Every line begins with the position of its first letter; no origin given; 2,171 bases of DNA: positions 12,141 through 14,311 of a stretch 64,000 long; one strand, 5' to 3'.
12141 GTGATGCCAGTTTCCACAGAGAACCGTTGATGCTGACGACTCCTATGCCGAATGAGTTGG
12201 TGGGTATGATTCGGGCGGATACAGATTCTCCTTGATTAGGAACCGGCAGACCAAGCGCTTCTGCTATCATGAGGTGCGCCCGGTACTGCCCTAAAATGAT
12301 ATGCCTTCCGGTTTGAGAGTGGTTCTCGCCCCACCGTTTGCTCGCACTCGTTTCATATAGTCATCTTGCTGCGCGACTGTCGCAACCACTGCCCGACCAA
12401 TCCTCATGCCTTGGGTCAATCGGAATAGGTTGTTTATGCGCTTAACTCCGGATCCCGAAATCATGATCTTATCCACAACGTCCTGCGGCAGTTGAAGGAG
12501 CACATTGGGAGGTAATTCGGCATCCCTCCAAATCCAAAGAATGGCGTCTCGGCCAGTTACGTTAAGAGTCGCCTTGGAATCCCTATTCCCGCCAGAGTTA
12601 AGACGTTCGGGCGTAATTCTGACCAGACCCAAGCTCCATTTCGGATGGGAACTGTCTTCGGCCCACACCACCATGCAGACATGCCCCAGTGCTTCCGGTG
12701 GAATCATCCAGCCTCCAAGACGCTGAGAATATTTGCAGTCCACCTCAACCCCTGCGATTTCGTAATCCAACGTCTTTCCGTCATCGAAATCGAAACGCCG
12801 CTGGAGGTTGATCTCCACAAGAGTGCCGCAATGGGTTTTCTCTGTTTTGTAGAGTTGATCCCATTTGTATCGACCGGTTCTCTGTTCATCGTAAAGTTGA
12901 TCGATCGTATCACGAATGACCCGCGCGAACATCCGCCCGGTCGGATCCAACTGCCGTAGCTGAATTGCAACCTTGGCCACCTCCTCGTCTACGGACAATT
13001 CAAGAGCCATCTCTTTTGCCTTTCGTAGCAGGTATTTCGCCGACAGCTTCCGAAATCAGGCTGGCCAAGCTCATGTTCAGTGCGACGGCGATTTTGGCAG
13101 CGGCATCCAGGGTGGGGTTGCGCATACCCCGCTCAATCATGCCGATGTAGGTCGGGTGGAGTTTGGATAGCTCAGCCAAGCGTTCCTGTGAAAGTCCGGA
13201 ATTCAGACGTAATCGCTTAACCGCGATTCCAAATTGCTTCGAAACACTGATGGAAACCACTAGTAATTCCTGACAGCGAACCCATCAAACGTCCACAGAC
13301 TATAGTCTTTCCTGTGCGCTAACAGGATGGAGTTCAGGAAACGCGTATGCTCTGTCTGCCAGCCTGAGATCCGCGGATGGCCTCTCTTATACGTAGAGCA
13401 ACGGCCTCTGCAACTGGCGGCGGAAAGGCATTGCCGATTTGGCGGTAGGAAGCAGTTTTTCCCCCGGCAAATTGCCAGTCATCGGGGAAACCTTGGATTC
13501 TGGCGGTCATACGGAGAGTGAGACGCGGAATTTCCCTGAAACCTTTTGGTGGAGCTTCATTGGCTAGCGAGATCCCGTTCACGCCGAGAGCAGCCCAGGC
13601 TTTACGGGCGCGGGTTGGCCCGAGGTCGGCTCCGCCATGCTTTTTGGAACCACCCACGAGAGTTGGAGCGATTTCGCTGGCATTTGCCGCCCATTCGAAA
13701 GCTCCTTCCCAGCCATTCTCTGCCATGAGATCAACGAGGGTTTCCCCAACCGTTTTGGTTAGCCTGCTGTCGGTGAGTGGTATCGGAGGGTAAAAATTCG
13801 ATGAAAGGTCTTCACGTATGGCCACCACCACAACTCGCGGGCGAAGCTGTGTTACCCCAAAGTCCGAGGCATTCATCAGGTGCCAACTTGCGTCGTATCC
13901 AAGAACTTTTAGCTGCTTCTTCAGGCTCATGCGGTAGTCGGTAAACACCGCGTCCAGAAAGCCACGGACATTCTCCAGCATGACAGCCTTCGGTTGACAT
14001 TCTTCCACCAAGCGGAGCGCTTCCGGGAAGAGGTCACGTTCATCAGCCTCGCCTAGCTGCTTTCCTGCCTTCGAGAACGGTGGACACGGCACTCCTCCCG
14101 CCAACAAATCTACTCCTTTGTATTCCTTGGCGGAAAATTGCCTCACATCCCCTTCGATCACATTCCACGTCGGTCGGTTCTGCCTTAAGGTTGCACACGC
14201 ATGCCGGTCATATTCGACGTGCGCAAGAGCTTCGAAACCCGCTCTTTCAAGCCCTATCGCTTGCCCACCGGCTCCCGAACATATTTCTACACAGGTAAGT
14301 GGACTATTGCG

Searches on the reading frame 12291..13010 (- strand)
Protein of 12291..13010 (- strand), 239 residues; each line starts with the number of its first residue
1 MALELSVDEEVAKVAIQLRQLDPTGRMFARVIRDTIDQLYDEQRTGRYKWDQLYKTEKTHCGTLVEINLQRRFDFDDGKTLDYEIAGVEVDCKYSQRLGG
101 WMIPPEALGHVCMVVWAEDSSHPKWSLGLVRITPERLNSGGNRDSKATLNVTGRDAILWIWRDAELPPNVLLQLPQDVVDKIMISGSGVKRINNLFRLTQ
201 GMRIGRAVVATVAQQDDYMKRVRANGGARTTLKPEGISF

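Call 73: search_protein_families(library=pfam, proteins=[window:12291-13010:-], max_evalue=0.0001)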
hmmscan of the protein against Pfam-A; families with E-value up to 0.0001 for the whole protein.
window:12291-13010:- (239 aa): 1 family
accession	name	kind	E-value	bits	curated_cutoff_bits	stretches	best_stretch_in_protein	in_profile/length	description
PF09126.16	NaeI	-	1.4e-103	346.6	25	1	13-237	2-226/288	Restriction endonuclease NaeI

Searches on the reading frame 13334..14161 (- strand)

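Call 73: search_protein_families(library=pfam, proteins=[window:13334-14161:-], max_evalue=0.0001)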
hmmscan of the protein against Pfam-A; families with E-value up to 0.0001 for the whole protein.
window:13334-14161:- (275 aa): 1 family
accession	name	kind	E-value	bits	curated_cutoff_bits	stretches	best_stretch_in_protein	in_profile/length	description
PF00145.23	DNA_methylase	-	1.2e-57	196.3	22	1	2-258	46-322/324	C-5 cytosine-specific DNA methylase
